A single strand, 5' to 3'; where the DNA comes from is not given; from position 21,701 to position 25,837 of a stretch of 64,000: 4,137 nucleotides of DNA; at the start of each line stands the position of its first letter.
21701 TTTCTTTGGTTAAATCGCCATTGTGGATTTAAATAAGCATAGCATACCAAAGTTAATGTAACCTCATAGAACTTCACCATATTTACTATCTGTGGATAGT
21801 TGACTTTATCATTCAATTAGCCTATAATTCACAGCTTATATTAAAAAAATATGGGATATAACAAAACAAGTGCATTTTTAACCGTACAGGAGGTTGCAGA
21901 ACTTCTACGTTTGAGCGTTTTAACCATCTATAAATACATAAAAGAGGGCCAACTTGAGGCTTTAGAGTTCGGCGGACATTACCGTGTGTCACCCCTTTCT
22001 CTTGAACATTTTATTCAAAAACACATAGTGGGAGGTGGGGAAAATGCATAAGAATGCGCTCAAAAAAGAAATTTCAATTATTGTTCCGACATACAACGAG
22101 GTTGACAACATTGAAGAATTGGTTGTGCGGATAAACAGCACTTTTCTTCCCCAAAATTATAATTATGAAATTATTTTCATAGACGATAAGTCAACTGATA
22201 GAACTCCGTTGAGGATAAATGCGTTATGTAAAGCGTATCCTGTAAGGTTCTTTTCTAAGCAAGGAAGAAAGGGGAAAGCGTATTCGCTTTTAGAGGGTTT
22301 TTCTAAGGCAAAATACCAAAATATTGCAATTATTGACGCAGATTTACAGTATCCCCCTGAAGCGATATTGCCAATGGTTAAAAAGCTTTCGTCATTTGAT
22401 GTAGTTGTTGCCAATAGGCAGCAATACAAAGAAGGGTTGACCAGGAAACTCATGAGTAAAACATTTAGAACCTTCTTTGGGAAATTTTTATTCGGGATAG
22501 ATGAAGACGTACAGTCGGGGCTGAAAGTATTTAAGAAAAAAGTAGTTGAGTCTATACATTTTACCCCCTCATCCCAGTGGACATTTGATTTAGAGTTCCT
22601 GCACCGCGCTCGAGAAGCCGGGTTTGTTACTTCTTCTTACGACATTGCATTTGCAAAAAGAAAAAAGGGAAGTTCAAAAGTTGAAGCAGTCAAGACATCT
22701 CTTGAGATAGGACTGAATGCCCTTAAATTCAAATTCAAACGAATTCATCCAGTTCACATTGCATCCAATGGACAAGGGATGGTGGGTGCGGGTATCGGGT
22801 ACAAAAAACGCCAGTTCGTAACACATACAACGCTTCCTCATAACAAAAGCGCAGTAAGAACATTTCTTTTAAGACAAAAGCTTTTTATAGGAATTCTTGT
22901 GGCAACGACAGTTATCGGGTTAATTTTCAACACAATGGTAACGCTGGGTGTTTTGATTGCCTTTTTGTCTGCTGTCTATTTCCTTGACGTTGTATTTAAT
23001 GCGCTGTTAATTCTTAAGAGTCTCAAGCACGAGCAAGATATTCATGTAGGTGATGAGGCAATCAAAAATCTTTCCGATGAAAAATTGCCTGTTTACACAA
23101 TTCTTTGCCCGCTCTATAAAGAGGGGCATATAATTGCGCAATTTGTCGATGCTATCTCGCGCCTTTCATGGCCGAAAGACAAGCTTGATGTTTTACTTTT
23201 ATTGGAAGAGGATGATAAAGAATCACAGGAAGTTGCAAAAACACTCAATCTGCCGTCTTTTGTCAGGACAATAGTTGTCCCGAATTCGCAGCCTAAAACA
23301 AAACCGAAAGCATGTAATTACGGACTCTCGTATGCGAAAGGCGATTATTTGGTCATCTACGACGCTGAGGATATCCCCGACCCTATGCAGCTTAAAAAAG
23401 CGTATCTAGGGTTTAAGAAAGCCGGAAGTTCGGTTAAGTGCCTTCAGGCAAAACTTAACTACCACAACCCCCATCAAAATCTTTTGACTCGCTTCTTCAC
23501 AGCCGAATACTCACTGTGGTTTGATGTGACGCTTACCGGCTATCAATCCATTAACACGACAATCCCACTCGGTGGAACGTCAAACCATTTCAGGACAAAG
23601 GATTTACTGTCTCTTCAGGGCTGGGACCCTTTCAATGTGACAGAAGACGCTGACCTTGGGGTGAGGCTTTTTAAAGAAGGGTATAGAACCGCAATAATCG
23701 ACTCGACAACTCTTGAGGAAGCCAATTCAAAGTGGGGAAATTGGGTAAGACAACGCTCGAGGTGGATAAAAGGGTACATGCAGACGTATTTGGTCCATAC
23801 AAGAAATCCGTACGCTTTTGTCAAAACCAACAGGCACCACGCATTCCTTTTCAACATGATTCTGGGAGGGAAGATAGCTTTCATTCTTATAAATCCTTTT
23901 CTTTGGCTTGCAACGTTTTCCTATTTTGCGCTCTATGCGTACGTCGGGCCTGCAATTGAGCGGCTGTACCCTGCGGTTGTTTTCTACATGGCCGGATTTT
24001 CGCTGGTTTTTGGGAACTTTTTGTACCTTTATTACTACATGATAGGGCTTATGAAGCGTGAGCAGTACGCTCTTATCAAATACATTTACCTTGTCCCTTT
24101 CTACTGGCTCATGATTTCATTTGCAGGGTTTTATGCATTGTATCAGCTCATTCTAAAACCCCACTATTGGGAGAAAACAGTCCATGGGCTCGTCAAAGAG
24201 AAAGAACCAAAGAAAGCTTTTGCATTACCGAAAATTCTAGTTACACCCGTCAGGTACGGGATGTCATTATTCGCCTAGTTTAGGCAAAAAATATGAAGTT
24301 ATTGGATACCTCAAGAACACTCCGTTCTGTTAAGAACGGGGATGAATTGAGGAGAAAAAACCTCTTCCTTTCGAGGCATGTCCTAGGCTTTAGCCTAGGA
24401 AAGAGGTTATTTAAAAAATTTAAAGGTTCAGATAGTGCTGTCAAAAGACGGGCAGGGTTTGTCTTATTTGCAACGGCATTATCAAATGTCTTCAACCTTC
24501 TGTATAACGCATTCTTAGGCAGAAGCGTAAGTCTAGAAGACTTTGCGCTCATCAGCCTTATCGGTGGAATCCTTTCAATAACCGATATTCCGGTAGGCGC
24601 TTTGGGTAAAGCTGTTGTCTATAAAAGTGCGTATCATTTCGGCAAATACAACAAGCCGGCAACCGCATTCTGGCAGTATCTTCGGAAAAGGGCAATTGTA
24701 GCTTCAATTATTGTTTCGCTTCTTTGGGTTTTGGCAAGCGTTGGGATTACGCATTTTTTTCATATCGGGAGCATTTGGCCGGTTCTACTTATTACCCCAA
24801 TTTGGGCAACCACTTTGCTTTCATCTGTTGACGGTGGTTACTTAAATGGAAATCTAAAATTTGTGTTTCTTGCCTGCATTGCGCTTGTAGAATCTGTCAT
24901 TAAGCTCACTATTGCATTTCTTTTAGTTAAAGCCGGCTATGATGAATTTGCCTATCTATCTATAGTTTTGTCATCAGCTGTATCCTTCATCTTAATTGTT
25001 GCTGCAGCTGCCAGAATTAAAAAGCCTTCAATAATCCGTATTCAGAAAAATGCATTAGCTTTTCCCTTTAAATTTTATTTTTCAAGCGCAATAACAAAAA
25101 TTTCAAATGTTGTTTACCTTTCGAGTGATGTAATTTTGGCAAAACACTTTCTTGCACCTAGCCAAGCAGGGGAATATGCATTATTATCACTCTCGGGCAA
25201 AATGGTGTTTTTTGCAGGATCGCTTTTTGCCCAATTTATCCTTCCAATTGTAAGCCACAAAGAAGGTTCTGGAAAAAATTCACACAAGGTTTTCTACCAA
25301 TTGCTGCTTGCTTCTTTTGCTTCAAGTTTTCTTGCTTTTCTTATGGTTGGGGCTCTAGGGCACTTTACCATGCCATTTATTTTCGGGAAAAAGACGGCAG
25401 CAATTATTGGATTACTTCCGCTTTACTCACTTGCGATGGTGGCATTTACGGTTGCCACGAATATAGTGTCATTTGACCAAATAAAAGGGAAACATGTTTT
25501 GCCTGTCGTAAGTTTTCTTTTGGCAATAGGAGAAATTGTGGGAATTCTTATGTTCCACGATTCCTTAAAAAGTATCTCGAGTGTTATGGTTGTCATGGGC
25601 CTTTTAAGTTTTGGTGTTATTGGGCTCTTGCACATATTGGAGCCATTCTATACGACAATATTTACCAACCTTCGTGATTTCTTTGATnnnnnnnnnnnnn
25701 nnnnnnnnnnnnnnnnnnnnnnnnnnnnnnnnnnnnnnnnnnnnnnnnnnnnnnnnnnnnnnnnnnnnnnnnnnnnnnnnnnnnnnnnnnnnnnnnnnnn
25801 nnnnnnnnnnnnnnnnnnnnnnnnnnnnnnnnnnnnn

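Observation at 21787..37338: Fifteen-kb cell-surface glycan assembly locus built from fused and paralogous glycosyltransferases, headed by an excisionase-type HTH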

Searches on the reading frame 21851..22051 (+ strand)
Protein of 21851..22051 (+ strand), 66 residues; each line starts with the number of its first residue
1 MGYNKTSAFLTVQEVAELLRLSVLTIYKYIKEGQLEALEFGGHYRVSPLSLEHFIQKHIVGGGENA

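Call 3: search_protein_families(library=pfam, proteins=[window:21851-22051:+], max_evalue=0.01)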
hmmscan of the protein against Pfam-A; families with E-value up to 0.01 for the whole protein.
window:21851-22051:+ (66 aa): 5 families
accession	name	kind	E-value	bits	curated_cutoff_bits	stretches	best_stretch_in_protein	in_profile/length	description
PF12728.13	HTH_17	-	1.9e-13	50.9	27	1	9-58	1-50/51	Helix-turn-helix domain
PF00376.29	MerR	-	7.3e-05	22.9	28.2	1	11-43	1-34/38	MerR family regulatory protein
PF21531.3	Rv2175c_wHTH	-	0.00016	22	27.1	1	8-43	14-49/57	DNA-binding protein Rv2175c, wHTH domain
PF13309.12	HTH_22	-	0.0031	18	29.6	1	11-31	43-63/63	HTH domain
PF08280.17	HTH_Mga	-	0.0071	16.8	23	1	10-32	20-42/59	M protein trans-acting positive regulator (MGA) HTH domain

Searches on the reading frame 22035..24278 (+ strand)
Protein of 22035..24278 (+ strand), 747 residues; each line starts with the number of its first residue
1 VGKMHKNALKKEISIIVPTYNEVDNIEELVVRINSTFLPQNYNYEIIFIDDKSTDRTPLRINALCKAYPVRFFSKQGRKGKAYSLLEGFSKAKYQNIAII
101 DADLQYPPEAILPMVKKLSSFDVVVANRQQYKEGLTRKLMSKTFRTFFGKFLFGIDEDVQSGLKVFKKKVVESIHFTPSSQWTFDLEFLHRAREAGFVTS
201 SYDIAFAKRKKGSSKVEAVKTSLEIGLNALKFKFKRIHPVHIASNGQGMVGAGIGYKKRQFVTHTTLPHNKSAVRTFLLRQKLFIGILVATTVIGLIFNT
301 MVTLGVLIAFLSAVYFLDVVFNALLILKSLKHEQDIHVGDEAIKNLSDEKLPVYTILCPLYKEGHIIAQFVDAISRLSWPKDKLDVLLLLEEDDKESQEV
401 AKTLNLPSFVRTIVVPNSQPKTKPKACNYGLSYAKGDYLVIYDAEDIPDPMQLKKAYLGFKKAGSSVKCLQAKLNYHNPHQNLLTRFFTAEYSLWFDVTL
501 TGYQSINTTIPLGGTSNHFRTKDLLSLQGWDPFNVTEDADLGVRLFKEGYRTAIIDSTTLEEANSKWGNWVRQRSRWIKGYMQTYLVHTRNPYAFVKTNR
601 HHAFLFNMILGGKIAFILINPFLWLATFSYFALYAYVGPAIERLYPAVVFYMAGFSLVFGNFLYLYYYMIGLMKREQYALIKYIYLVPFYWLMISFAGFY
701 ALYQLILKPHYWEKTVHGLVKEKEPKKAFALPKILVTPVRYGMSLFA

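Call 3: search_protein_families(library=pfam, proteins=[window:22035-24278:+], max_evalue=0.01)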
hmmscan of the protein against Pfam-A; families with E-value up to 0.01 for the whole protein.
window:22035-24278:+ (747 aa): 5 families
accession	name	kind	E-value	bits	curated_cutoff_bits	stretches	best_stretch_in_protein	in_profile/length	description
PF00535.33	Glycos_transf_2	-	1.6e-41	142.5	23.3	2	14-162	1-155/168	Glycosyl transferase family 2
PF13641.12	Glyco_tranf_2_3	-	3e-28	99.8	27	2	354-580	3-230/230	Glycosyltransferase like family 2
PF13632.12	Glyco_trans_2_3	-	9.5e-22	78.2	27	1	439-635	2-190/198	Glycosyl transferase family group 2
PF13506.12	Glyco_transf_21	-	1.5e-10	41.2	21.7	2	411-578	4-173/174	Glycosyl transferase family 21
PF10111.15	Glyco_tranf_2_2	-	4.1e-07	30.2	27.3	1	14-115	1-103/276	Glycosyltransferase like family 2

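Call 9: search_protein_families(library=ncbifam, proteins=[window:22035-24278:+], max_evalue=0.1)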
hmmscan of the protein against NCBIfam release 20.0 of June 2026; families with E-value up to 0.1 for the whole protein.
window:22035-24278:+ (747 aa): 24 families
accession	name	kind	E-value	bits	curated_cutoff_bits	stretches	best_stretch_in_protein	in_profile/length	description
TIGR03937.1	PgaC_IcaA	equivalog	6.1e-31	107.8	422.3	2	10-121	44-153/407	poly-beta-1,6-N-acetyl-D-glucosamine synthase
NF047588.1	GlcsyltransPgfSStrep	equivalog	1e-23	84.1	500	1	13-229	3-217/308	glycosyltransferase PgfS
TIGR03030.1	CelA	equivalog_domain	2.7e-20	72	699.1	1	325-588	105-384/714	UDP-forming cellulose synthase catalytic subunit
TIGR03111.1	glyc2_xrt_Gpos1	hypoth_equivalog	4.7e-18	65.2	363.95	2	344-713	40-415/439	TIGR03111 family XrtG-associated glycosyltransferase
NF007986.1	PRK10714.1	equivalog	7.4e-17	61.3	529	1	11-174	6-172/316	undecaprenyl-phosphate 4-deoxy-4-formamido-L-arabinose transferase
NF041875.1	EPS_EpsD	equivalog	5.6e-16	58.8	370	2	13-111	1-97/325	exopolysaccharide biosynthesis glycosyltransferase EpsD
NF008558.0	PRK11498.1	equivalog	4.4e-15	54.7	992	1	350-588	271-508/872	UDP-forming cellulose synthase catalytic subunit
TIGR04283.1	glyco_like_mftF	equivalog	6e-15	55.4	182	2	13-111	1-90/221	TIGR04283 family arsenosugar biosynthesis glycosyltransferase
NF041865.1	EpsU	equivalog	3.9e-14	52.5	700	2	353-589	40-273/394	exopolysaccharide biosynthesis GT2 family glycosyltransferase EpsU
TIGR03965.1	mycofact_glyco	equivalog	1.9e-13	50.1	280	2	10-126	73-187/467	mycofactocin biosynthesis glycosyltransferase MftF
TIGR04182.1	glyco_TIGR04182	equivalog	2.8e-13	49.9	325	1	12-276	1-259/293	S-layer glycoprotein N-glycosyltransferase AglJ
NF007482.0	PRK10073.1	equivalog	9.2e-13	47.9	423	2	10-109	5-101/334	glycosyltransferase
NF047683.1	TeichurnBiosyTuaG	equivalog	7.5e-11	42.1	400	1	10-110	5-103/252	teichuronic acid biosynthesis protein TuaG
NF010496.0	PRK13915.1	equivalog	3.2e-08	33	262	1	6-114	26-138/307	glucosyl-3-phosphoglycerate synthase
NF050050.1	ProtGlycPglI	equivalog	3.6e-08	33.1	500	1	12-141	3-133/306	GalNAc(5)-diNAcBac-PP-undecaprenol beta-1,3-glucosyltransferase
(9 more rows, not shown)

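Call 55: search_solved_structures(query=window:22044-24278:+, max_evalue=0.001)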
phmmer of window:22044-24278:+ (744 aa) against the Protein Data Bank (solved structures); distinct sequences matched with E-value up to 0.001: 17.
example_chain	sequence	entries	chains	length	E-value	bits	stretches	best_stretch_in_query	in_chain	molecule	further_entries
5mlz_A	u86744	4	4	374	1.8e-23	86.1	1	9-215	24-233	Dolichol monophosphate mannose synthase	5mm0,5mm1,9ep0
5eke_A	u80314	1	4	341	5.9e-17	64.5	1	8-175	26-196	Uncharacterized glycosyltransferase sll0501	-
5ekp_C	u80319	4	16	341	6.9e-17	64.3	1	8-175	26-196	Uncharacterized glycosyltransferase sll0501 | Glycosyltransferase sll0501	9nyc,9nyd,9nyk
9nye_A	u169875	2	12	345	7.2e-17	64.2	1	8-175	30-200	Glycosyltransferase sll0501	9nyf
9bhc_C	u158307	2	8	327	1.2e-13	53.6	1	7-169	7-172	Undecaprenyl-phosphate 4-deoxy-4-formamido-L-arabinose transferase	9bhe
8vxh_A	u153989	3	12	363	1.5e-13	53.3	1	7-169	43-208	Undecaprenyl-phosphate 4-deoxy-4-formamido-L-arabinose transferase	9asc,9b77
9hwj_A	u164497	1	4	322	1.9e-13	52.9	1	8-171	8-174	Undecaprenyl-phosphate 4-deoxy-4-formamido-L-arabinose transferase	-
7lby_A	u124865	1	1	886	3.8e-13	51.9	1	349-628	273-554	Cellulose synthase catalytic subunit [UDP-forming]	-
9b8v_E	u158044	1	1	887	3.8e-13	51.9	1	349-628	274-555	Cellulose synthase catalytic subunit [UDP-forming]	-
9fmv_A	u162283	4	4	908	4e-13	51.9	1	349-628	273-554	Cellulose synthase catalytic subunit [UDP-forming]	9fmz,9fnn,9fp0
6yv7_B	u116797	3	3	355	8.9e-08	34.2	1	8-114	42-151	Glycosyl transferase, family 2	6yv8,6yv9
6yv7_A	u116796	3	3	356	8.9e-08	34.2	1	8-114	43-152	Glycosyl transferase, family 2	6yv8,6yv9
5hea_A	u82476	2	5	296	7.4e-05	24.5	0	10-56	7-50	Putative glycosyltransferase (GalT1)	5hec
6p61_A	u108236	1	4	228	0.00017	23.3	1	8-113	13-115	Glycosyltransferase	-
5ej1_A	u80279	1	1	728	0.00059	21.6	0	402-590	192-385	Putative cellulose synthase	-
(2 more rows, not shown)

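Call 63: list_cluster_members(proteins=[P0001, P0121, window:22044-24278:+])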
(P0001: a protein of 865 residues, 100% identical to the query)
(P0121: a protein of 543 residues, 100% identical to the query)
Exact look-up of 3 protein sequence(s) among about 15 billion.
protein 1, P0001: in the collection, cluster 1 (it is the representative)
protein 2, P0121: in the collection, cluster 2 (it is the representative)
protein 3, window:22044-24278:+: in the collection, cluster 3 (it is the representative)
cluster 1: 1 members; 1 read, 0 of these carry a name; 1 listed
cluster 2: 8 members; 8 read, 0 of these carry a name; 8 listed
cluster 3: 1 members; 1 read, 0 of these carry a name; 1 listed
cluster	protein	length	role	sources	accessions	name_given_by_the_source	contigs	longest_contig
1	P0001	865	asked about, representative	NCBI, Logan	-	-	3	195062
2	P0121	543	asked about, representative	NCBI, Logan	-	-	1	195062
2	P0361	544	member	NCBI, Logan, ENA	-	-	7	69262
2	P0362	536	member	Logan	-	-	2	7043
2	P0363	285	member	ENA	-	-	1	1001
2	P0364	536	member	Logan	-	-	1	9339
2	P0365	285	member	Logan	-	-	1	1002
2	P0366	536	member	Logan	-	-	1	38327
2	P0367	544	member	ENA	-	-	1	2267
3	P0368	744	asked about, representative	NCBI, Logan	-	-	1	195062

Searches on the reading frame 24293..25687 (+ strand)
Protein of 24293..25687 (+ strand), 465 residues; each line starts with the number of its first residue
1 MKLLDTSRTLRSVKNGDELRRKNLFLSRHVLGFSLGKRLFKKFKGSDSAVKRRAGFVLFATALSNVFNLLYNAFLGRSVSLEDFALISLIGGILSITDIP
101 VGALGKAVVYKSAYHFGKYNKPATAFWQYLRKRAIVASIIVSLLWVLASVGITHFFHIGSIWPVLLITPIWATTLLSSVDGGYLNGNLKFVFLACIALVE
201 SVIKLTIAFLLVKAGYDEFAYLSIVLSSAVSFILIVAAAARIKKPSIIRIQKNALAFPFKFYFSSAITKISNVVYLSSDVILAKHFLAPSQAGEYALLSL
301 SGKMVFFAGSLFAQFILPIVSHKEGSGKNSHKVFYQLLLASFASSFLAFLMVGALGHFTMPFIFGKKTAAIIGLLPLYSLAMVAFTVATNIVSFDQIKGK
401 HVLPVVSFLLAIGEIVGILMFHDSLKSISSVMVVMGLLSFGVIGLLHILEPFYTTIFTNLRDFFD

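Call 10: search_protein_families(library=pfam, proteins=[window:24293-25687:+], max_evalue=10)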
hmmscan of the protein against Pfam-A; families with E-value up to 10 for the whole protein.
seq(465 aa): 2 families
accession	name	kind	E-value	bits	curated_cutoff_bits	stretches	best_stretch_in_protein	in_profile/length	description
PF23143.1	2TM_P5A-ATPase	-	0.18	12.3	27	1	159-203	7-50/70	P5A-ATPase, transmembrane helical hairpin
PF18917.5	LiaI-LiaF-like_TM1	-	1.4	9.5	27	1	139-167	8-35/42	LiaI-LiaF-like transmembrane region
